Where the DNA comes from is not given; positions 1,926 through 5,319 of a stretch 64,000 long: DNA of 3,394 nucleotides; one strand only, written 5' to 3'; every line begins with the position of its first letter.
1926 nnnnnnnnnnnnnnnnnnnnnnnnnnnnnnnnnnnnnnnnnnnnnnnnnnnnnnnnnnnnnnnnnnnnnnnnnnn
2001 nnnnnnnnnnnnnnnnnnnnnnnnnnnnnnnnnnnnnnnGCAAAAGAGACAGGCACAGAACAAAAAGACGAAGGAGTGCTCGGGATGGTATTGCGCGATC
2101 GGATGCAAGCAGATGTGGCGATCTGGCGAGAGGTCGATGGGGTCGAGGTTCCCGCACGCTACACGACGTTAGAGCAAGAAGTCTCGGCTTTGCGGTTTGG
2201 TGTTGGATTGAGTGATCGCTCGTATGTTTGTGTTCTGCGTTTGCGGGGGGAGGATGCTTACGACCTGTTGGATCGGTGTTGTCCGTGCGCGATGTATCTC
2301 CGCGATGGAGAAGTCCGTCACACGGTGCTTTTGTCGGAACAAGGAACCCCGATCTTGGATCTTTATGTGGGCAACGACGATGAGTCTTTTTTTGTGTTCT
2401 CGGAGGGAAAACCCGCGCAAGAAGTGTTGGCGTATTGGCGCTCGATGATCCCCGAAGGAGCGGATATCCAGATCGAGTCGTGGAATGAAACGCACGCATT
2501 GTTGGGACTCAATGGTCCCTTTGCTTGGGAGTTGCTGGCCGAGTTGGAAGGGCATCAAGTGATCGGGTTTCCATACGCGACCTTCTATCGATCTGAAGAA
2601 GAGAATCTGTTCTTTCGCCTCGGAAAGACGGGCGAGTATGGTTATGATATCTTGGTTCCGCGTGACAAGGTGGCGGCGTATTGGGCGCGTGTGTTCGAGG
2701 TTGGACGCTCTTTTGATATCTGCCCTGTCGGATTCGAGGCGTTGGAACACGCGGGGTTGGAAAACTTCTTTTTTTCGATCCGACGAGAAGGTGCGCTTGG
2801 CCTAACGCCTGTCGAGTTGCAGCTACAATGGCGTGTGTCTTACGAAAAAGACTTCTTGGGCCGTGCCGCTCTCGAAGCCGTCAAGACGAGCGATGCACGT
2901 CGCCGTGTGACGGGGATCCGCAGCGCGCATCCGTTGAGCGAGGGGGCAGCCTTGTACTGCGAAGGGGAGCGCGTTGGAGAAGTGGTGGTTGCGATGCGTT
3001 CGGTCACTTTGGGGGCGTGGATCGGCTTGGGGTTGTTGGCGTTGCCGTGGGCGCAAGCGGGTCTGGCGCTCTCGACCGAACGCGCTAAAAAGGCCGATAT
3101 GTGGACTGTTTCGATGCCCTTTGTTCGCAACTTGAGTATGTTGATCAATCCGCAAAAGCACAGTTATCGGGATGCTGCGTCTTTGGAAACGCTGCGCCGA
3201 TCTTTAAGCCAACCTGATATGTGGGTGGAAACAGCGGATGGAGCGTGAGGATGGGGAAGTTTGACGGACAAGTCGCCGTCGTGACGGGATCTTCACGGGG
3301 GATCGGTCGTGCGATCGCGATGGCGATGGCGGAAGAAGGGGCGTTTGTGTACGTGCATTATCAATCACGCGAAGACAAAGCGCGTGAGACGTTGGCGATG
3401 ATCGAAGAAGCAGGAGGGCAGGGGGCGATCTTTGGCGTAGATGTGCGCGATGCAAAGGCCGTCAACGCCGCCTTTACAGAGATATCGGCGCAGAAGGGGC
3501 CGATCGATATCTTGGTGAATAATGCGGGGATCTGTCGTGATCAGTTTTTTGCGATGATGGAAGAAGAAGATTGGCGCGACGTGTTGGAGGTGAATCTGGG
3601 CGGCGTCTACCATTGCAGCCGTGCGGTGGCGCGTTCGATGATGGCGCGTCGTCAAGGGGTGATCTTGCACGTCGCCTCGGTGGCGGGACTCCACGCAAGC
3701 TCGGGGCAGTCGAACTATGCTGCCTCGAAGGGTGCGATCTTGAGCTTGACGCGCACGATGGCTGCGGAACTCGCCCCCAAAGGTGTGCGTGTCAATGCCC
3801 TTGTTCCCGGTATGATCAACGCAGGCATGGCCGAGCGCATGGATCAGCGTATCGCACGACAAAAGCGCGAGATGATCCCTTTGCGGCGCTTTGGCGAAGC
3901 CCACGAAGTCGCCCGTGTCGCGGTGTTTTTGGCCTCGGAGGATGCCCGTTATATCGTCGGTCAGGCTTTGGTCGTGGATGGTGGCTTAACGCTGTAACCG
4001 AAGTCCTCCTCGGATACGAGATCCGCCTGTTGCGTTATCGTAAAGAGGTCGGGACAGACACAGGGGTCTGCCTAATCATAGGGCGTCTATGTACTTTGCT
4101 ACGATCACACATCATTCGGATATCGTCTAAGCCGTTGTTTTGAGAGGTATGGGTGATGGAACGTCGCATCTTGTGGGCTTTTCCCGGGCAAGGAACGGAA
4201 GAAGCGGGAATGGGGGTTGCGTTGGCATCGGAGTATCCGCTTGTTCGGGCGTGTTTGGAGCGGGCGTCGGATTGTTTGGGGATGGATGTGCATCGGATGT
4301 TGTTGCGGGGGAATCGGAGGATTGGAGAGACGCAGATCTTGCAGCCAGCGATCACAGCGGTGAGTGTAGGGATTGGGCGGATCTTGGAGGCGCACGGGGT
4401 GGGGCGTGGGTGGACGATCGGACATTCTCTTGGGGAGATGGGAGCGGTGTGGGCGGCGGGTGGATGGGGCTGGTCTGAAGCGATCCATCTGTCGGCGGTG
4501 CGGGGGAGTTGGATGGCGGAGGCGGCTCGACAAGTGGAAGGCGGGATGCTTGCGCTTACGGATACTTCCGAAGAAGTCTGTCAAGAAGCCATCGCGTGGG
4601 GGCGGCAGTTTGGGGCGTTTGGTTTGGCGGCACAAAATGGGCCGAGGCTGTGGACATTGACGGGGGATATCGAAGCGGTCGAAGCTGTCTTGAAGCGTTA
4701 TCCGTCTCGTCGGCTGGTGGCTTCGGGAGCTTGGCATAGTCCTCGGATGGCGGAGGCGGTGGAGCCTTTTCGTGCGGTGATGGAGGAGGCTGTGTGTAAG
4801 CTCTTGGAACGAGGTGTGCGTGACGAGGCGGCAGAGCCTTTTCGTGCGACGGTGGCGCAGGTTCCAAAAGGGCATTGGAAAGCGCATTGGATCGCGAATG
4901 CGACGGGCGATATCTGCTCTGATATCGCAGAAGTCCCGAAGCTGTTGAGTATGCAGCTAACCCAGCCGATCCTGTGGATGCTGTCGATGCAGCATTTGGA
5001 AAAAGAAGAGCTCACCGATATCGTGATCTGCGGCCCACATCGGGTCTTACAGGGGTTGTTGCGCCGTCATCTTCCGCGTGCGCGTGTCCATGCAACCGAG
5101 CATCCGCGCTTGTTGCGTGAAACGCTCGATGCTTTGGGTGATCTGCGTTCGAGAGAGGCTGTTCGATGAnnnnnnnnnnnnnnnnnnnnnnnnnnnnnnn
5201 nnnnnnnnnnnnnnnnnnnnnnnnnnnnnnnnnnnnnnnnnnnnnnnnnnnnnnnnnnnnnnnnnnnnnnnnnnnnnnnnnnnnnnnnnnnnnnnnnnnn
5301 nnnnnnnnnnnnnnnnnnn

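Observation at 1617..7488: KS-less operon ACP/GcvT-fold/SDR/FabD-AT/FabZ-DH/AGPS-like: candidate undescribed bacterial ether-lipid pathway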

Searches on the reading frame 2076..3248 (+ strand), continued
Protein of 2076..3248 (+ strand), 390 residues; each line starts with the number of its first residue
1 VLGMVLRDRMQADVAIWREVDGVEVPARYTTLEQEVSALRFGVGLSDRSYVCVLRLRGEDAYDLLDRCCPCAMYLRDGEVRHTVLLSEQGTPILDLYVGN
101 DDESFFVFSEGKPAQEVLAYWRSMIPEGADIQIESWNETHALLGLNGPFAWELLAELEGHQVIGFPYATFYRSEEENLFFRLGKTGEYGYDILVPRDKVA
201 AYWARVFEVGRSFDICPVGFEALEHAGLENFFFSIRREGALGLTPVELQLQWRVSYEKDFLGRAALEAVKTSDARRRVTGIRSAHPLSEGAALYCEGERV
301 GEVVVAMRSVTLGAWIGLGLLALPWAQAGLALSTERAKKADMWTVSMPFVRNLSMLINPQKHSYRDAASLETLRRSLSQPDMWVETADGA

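Call 77: predict_structure(alignment_id=A1)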
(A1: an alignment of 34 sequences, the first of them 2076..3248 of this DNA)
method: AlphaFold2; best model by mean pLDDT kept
length: 390 residues; sequences in the alignment: 34
mean_pLDDT: 92.3   pTM: 0.90
mean pLDDT of the five models: 92.3, 91.5, 91.5, 91.2, 91.2
residues with pLDDT >= 90: 336; 70-90: 32; 50-70: 15; < 50: 7
segments of 3 or more residues with pLDDT < 50: 384-390
pLDDT, mean of each block of 10 residues (from residue 1): 60 83 92 97 96 98 97 95 97 98 97 97 98 97 97 92 86 93 94 96 96 96 98 97 96 94 93 92 96 96 98 96 96 88 94 91 93 87 44
secondary structure, 60 per line:
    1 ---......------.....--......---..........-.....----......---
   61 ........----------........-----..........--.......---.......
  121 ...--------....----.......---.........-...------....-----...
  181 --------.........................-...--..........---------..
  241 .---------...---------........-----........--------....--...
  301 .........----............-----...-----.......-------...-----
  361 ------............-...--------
elements in order: H4-9 E16-20 E23-28 H32-41 E43-47 E52-57 H61-68 E79-86 E92-101 E104-110 H114-123 E132-135 E140-146 H150-158 E169-172 E178-180 E189-195 H196-213 E215-217 H220-229 H263-270 E276-283 E292-295 E298-309 E314-322 E331-333 E342-345 H367-378

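Call 79: fold_search(model_id=the predicted structure, library=pdb)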
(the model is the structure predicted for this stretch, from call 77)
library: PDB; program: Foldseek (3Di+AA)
matches with E <= 10: 1242; with E <= 0.001: 57
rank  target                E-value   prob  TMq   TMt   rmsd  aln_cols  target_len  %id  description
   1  1yx2_B                1.1e-33  1.00  0.78  0.84   3.4       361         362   24  Crystal Structure of the Probable Aminomethyltransferase from Bacillus subtilis (released 2005-04-05)
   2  1yx2_A                9.4e-33  1.00  0.77  0.84   3.3       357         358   25  Crystal Structure of the Probable Aminomethyltransferase from Bacillus subtilis (released 2005-04-05)
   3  1woo                  3.0e-32  1.00  0.79  0.85   2.8       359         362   26  Crystal structure of T-protein of the Glycine Cleavage System (released 2004-09-07)
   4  1v5v_A                3.6e-32  1.00  0.79  0.77   3.2       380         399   23  Crystal Structure of a Component of Glycine Cleavage System: T-protein from Pyrococcus horikoshii OT3 at 1.5 A Resolut (released 2004-10-26)
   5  1wos                  5.9e-32  1.00  0.79  0.85   2.8       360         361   26  Crystal Structure of T-protein of the Glycine Cleavage System (released 2004-09-07)
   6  4pab_B                1.1e-30  1.00  0.80  0.39   4.4       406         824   18  Crystal structure of the precursor form of rat DMGDH complexed with tetrahydrofolate (released 2014-06-18)
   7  1vrq_A                2.3e-30  1.00  0.79  0.33   3.4       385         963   22  Crystal Structure of Heterotetrameric Sarcosine Oxidase from Corynebacterium sp. U-96 in complex with Folinic Acid (released 2005-07-05)
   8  5l46_A                4.5e-30  1.00  0.79  0.40   3.2       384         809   18  Crystal structure of human dimethylglycine-dehydrogenase (released 2016-08-17)
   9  4pab_A                5.1e-30  1.00  0.80  0.39   4.5       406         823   18  Crystal structure of the precursor form of rat DMGDH complexed with tetrahydrofolate (released 2014-06-18)
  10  5l46_B                1.1e-29  1.00  0.79  0.40   3.3       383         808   18  Crystal structure of human dimethylglycine-dehydrogenase (released 2016-08-17)
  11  2gag_A                2.2e-29  1.00  0.78  0.33   3.2       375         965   23  Heteroteterameric sarcosine: structure of a diflavin metaloenzyme at 1.85 a resolution (released 2006-08-08)
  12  4p9s_A                3.4e-29  1.00  0.80  0.40   3.6       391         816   18  Crystal structure of the mature form of rat DMGDH (released 2014-06-18)
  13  3gir                  3.8e-29  1.00  0.76  0.82   3.3       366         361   24  Crystal structure of glycine cleavage system aminomethyltransferase T from Bartonella henselae (released 2009-03-17)
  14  1vlo                  6.0e-28  1.00  0.78  0.83   2.9       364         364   22  Crystal structure of aminomethyltransferase (T protein; tetrahydrofolate-dependent) of glycine cleavage system (np417381 (released 2004-09-21)
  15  1wsr_A                1.5e-27  1.00  0.77  0.81   3.2       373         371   22  Crystal Structure of Human T-protein of Glycine Cleavage System (released 2005-08-16)
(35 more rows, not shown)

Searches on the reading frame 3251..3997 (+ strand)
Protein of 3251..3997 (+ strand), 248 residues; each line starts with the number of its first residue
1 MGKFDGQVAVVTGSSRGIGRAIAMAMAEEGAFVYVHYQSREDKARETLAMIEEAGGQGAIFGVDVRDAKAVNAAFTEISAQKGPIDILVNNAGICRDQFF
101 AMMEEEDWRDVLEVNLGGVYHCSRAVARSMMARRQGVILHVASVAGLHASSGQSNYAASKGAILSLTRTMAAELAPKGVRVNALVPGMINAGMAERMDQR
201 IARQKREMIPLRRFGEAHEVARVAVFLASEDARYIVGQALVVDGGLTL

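Call 5: search_protein_families(library=pfam, proteins=[window:3251-3997:+], max_evalue=0.01)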
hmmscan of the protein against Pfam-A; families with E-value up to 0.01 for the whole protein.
window:3251-3997:+ (248 aa): 4 families
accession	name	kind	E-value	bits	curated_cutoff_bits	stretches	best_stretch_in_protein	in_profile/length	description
PF13561.12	adh_short_C2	-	2.8e-66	223.9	27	1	15-247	5-236/236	Enoyl-(Acyl carrier protein) reductase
PF00106.31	adh_short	-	4.1e-59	199.8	26.6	1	7-199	1-192/195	short chain dehydrogenase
PF08659.16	KR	-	4.3e-20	72.8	22.6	1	9-170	3-163/180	KR domain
PF01370.27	Epimerase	-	0.0056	16.6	20.9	0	10-94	2-74/240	NAD dependent epimerase/dehydratase family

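Call 6: search_protein_families(library=ncbifam, proteins=[window:3251-3997:+], max_evalue=0.01)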
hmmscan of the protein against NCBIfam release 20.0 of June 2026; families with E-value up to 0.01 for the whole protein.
window:3251-3997:+ (248 aa): 236 families (the best 25 are shown)
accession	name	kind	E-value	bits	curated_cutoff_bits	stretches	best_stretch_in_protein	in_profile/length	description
TIGR01830.1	3oxo_ACP_reduc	equivalog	3.6e-82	275.7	297.75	1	9-246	1-238/239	3-oxoacyl-[acyl-carrier-protein] reductase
NF009466.0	PRK12826.1-2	subfamily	8.7e-75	251.4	222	1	7-246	4-244/248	3-oxoacyl-ACP reductase FabG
NF004197.0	PRK05653.1-1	equivalog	1.5e-73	247.5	332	1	4-247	5-247/249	3-oxoacyl-ACP reductase FabG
NF004198.0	PRK05653.1-3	equivalog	3.9e-73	246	296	1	4-247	5-247/248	3-oxoacyl-ACP reductase FabG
NF053542.1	FlxB_rubin_SDR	equivalog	4.6e-73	245.9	340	1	8-246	2-239/239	flexirubin biosynthesis SDR family reductase FlxB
NF004200.0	PRK05653.1-5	equivalog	1.2e-69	234.5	273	1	9-246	5-241/242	3-oxoacyl-ACP reductase FabG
NF005559.1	PRK07231.1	subfamily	2.6e-68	230.2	215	1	4-247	2-248/249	glucose 1-dehydrogenase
NF004791.0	PRK06138.1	equivalog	6.5e-67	225.5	312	1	4-247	3-250/252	SDR family oxidoreductase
NF009464.0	PRK12824.1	subfamily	2.6e-65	220.5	269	1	7-246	3-242/245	3-oxoacyl-ACP reductase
TIGR01829.1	AcAcCoA_reduct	subfamily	3.1e-64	216.9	302.1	1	7-247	1-241/242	acetoacetyl-CoA reductase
NF052558.1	MBtsdlDhBudC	equivalog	6.5e-64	215.9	270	1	4-247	1-242/250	meso-2,3-butanediol dehydrogenase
NF004199.0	PRK05653.1-4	equivalog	2.6e-63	213.9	301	1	3-247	2-246/247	3-oxoacyl-ACP reductase FabG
NF009384.0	PRK12743.1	equivalog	2.2e-62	210.6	264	1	7-248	7-249/258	SDR family oxidoreductase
NF004818.0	PRK06172.1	equivalog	4.3e-61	206.4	336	1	3-247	4-251/253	SDR family oxidoreductase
NF006070.0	PRK08213.1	subfamily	3.8e-60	203.6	279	1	4-247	10-257/259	gluconate 5-dehydrogenase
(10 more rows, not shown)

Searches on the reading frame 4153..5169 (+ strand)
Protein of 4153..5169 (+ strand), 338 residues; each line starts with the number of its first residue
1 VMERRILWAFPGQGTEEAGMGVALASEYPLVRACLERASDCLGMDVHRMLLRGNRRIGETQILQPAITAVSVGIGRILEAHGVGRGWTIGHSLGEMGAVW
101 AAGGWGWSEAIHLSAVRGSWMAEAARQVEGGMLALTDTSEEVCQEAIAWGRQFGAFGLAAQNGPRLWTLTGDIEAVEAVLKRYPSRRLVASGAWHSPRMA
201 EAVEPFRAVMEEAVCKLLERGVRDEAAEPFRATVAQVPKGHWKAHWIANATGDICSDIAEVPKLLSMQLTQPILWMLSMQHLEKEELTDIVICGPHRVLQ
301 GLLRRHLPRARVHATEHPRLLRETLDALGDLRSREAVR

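Call 5: search_protein_families(library=pfam, proteins=[window:4153-5169:+], max_evalue=0.01)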
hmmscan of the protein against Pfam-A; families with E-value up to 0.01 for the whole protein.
window:4153-5169:+ (338 aa): 1 family
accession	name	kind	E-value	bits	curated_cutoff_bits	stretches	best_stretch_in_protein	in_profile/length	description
PF00698.26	Acyl_transf_1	-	2.5e-24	86.8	32.7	1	8-208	2-204/319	Acyl transferase domain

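Call 6: search_protein_families(library=ncbifam, proteins=[window:4153-5169:+], max_evalue=0.01)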
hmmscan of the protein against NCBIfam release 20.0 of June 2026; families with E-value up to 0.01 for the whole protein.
window:4153-5169:+ (338 aa): 8 families
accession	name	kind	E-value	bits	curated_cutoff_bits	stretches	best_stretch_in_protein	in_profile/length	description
TIGR00128.1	fabD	equivalog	2.6e-42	145.3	260.9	2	6-213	3-217/290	ACP S-malonyltransferase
NF045894.1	PKS_plus_SDR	equivalog_domain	3.1e-35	121.2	1740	1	4-212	530-744/1515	type I polyketide synthase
TIGR03131.1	malonate_mdcH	equivalog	4.8e-32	111.6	297.9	1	6-318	1-287/297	malonate decarboxylase subunit epsilon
NF037941.1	PKS_NbtC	equivalog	5e-14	51.2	1150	1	3-182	94-274/1027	nocobactin polyketide synthase NbtC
NF040607.1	mycolic_Pks13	equivalog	1.5e-13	49.1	2100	1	7-198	666-865/1680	polyketide synthase Pks13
TIGR02813.1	omega_3_PfaA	subfamily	2.2e-13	47.9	1010.1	1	10-213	585-809/2582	polyketide-type polyunsaturated fatty acid synthase PfaA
NF037940.1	PKS_MbtD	equivalog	1.9e-11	42.8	1150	1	5-230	91-313/978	mycobactin polyketide synthase MbtD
NF041183.1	Pks2_ls1_myc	equivalog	3.7e-08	30.7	2400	1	5-190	532-716/2086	sulfolipid-1 biosynthesis phthioceranic/hydroxyphthioceranic acid synthase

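Call 71: search_solved_structures(query=window:4153-5169:+, max_evalue=1e-10, show_alignments=1)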
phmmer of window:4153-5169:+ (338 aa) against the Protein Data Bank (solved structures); distinct sequences matched with E-value up to 1e-10: 58.
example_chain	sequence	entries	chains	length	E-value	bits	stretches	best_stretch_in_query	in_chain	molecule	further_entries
3im8_A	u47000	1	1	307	2.1e-30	109.5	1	7-311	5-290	Malonyl acyl carrier protein transacylase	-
5ypv_A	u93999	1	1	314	1.1e-27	100.5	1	7-309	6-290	Malonyl CoA-acyl carrier protein transacylase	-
3tqe_A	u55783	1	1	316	2.2e-23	86.4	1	3-306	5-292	Malonyl-CoA-[acyl-carrier-protein] transacylase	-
6iyo_A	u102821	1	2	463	2.4e-23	86.3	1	4-214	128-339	Type I modular polyketide synthase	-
4rr5_A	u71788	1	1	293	7.2e-23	84.7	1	6-209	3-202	Malonyl CoA-acyl carrier protein transacylase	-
2h1y_A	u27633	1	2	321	3.1e-22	82.6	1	9-306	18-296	Malonyl coenzyme A-acyl carrier protein transacylase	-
3ezo_A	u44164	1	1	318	3.3e-22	82.5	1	6-305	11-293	Malonyl CoA-acyl carrier protein transacylase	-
6smd_B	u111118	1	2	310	3.4e-22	82.5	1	8-307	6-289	Malonyl CoA-acyl carrier protein transacylase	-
3h0p_A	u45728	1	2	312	5.1e-22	81.9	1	7-322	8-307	S-malonyltransferase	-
1mla_A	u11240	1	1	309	4.3e-21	78.8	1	7-323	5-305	MALONYL-COENZYME A ACYL CARRIER PROTEIN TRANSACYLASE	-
2g1h_A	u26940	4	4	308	4.8e-21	78.7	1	7-323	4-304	Malonyl CoA-acyl carrier protein transacylase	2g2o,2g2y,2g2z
6u0j_A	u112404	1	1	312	2e-20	76.7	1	7-323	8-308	Malonyl CoA-acyl carrier protein transacylase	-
3k89_A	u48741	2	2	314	3e-20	76.1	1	2-305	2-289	Malonyl CoA-ACP transacylase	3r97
3hjv_A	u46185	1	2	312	6.6e-20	74.9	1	8-307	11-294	Malonyl Coa-acyl carrier protein transacylase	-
2cuy_A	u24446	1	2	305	9.7e-20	74.4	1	9-326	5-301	Malonyl CoA-[acyl carrier protein] transacylase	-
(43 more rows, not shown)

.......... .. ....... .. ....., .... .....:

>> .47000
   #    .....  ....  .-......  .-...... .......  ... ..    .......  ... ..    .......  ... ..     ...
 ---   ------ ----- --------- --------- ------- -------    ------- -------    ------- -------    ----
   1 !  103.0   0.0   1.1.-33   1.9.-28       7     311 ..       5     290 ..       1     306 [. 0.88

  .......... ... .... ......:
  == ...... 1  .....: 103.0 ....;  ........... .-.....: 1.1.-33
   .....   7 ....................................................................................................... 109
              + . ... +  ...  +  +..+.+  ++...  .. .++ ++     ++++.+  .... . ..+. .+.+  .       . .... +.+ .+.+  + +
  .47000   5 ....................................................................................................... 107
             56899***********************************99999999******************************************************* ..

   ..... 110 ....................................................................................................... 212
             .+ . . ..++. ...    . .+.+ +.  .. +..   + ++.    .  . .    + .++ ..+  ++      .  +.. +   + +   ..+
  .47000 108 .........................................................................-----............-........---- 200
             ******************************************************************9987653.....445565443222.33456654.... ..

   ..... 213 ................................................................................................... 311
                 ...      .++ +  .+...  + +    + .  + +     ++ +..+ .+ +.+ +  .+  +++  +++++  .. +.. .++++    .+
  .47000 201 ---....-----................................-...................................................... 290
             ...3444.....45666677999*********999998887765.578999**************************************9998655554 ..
